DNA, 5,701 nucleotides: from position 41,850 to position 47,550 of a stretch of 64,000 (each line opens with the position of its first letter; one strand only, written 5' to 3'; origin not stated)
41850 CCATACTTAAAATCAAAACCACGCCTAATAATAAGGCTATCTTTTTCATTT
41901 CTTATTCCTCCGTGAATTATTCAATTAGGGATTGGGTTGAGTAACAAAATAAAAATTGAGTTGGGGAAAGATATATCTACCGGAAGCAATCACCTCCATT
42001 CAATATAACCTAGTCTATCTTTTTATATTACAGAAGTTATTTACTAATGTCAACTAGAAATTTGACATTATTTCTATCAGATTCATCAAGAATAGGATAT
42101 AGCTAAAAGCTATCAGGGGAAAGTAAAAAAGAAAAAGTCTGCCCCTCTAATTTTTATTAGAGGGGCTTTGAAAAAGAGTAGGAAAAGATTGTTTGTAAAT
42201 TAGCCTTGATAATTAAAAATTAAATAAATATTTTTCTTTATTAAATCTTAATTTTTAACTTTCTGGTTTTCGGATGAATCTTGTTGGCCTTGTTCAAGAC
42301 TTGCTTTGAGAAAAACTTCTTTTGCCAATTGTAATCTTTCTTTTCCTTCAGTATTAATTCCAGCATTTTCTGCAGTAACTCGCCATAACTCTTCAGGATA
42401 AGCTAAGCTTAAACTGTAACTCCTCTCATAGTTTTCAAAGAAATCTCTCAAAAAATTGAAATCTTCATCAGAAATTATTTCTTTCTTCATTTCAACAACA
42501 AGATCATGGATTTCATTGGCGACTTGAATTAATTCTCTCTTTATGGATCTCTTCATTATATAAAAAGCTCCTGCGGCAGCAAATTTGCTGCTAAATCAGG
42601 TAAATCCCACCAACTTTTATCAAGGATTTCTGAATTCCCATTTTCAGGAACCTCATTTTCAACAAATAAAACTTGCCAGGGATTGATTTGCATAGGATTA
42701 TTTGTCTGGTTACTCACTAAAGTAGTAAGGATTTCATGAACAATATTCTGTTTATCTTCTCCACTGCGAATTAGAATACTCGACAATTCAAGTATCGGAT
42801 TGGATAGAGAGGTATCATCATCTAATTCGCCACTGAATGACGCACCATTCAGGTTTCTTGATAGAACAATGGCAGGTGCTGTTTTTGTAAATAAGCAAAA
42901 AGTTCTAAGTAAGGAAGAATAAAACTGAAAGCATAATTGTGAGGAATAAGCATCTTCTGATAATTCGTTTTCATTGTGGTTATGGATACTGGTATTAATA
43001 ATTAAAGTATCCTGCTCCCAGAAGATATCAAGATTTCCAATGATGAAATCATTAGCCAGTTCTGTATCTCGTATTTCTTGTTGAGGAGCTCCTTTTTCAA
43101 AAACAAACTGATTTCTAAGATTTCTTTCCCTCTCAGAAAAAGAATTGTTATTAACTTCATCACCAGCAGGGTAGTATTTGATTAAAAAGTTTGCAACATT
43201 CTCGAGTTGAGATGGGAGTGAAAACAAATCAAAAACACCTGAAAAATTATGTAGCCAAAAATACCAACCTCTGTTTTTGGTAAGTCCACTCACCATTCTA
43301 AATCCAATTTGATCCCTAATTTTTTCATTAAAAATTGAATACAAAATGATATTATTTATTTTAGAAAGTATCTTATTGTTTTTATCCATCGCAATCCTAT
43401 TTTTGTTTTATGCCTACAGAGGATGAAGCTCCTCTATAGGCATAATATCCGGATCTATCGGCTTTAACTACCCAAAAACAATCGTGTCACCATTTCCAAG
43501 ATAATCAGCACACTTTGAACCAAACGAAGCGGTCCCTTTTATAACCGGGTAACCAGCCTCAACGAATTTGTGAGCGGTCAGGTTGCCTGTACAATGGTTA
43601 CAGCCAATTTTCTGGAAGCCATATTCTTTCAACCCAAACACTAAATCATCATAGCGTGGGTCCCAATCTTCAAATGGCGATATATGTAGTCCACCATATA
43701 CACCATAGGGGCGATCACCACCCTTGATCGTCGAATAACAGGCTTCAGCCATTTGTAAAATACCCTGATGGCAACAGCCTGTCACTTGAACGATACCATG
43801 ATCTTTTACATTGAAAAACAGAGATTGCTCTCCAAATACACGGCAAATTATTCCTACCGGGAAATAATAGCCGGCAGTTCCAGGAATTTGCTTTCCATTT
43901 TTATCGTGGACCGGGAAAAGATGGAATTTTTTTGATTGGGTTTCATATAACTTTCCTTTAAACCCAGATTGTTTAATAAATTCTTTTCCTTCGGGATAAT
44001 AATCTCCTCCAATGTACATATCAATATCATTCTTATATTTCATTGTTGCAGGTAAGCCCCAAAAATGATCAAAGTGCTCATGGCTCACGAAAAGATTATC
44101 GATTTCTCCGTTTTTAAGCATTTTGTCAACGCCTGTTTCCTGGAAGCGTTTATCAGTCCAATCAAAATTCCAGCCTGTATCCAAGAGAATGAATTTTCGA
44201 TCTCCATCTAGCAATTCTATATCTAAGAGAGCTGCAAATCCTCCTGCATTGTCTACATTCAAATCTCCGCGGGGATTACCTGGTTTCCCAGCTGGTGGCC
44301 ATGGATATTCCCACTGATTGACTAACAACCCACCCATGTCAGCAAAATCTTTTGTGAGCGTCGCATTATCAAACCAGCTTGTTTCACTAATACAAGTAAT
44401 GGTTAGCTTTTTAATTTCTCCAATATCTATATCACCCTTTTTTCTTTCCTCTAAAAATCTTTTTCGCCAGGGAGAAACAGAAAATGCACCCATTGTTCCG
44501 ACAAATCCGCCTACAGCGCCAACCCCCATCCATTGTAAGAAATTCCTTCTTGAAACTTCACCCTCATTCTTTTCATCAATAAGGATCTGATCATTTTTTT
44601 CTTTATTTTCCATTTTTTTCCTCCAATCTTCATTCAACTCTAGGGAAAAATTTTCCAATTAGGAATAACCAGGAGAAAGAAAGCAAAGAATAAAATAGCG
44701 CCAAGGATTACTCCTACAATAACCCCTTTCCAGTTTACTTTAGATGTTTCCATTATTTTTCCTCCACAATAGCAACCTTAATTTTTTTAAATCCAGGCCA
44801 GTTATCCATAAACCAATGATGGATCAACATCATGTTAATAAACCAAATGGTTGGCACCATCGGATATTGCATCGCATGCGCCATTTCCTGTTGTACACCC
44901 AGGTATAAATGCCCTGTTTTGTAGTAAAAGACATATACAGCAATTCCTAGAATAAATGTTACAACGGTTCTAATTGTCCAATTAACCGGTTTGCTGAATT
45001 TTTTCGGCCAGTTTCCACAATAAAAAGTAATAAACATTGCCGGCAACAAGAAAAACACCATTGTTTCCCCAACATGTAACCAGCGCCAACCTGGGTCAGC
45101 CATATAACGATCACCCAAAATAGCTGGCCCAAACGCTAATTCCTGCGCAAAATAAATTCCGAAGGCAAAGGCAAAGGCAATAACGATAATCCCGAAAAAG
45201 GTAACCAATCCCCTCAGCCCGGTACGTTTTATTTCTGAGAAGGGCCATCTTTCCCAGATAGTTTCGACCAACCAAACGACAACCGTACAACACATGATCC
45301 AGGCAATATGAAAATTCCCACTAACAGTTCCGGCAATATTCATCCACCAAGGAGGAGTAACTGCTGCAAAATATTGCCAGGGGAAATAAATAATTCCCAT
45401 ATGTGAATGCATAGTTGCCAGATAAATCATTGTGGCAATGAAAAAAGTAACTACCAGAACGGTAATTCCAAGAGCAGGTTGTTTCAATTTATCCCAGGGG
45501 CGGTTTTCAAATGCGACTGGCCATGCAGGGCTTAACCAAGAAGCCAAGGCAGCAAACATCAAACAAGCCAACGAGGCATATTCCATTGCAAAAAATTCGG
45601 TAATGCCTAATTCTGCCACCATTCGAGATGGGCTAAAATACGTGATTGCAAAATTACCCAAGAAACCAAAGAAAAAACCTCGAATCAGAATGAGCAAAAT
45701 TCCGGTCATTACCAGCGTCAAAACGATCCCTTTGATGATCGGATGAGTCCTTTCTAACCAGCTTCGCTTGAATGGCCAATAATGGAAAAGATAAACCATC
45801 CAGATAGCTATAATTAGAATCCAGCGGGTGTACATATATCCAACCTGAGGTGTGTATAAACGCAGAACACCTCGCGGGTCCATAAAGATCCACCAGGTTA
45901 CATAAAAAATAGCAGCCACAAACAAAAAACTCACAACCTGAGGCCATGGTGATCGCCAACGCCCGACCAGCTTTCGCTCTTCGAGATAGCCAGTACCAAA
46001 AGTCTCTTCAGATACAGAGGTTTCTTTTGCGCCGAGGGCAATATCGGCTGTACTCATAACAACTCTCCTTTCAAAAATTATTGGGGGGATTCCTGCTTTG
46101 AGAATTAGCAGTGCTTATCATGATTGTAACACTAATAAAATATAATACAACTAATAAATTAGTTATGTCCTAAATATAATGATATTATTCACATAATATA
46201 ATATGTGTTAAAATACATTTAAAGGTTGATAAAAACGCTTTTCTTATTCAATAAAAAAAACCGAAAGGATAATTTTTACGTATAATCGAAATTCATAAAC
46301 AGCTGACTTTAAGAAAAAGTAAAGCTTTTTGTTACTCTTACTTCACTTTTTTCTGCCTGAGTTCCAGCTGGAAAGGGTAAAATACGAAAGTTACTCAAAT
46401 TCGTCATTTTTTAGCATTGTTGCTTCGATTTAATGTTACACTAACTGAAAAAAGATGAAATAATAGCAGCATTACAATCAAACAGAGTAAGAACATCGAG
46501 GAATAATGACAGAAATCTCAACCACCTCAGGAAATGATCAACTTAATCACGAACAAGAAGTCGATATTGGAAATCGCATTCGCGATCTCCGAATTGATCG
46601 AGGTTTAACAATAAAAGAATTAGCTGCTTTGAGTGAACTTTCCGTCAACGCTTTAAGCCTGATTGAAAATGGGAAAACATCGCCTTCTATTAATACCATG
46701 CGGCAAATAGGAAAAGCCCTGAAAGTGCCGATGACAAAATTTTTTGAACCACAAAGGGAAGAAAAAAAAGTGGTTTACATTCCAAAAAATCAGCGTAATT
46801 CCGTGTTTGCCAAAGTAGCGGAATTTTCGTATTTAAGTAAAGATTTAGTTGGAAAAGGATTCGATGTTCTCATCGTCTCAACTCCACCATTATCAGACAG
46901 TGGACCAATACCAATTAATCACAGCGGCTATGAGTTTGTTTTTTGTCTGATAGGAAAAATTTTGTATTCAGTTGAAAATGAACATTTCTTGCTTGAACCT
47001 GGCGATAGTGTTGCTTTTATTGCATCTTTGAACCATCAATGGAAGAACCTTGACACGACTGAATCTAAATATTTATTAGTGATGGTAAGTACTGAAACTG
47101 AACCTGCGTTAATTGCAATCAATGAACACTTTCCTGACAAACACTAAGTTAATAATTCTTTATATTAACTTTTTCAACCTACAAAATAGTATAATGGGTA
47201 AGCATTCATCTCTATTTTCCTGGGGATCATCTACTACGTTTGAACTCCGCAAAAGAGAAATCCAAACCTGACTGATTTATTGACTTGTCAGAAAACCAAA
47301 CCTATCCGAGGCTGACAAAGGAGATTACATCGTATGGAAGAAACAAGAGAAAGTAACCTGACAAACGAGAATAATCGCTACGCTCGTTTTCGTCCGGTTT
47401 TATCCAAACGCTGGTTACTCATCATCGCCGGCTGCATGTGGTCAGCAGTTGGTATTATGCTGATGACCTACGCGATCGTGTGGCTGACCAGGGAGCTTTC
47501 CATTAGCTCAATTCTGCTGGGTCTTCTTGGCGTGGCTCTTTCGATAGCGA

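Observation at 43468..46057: Uncharacterised translationally coupled module: polytopic Trp/His-rich membrane protein, 37-aa TM miniprotein and Tat-exported MBL-fold enzyme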

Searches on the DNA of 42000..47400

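Call 73: search_rna_families(source=window, start=42000, end=47400, threshold=evalue, max_evalue=1)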
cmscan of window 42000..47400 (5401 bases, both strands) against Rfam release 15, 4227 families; matches with E-value up to 1: 3.
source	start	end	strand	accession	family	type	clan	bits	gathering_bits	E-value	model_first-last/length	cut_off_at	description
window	43035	43114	+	RF00476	snosnR61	Gene; snRNA; snoRNA; CD-box;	CL00051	25.8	45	0.85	1-85/85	no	Small nucleolar RNA snR61/Z1/Z11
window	42628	42663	-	RF01360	CRISPR-DR47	Gene; CRISPR;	-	23.2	39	0.68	1-37/37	no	CRISPR RNA direct repeat element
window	42159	42184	+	RF02914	DUF805b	Cis-reg;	CL00115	16.7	35.6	0.47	1-35/35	no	DUF805b RNA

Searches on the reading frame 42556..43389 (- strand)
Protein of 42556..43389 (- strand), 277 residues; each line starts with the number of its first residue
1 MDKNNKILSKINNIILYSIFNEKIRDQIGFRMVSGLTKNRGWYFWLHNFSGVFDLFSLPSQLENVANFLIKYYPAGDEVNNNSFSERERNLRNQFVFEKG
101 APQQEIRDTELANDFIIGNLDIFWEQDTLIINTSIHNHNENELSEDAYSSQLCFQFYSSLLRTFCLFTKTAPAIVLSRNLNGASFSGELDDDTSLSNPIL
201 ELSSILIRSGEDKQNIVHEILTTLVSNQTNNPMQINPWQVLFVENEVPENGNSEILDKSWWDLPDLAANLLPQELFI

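Call 3: search_protein_families(library=pfam, proteins=[window:42556-43389:-], max_evalue=1)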
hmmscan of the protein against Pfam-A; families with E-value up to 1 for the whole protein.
window:42556-43389:- (277 aa): 0 families

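Call 4: search_protein_families(library=ncbifam, proteins=[window:42556-43389:-], max_evalue=1)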
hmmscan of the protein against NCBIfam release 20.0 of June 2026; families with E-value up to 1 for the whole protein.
window:42556-43389:- (277 aa): 0 families

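Call 81: search_protein_families(library=padloc, proteins=[window:42556-43389:-], max_evalue=0.01)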
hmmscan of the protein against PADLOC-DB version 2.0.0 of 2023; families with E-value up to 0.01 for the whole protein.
window:42556-43389:- (277 aa): 0 families
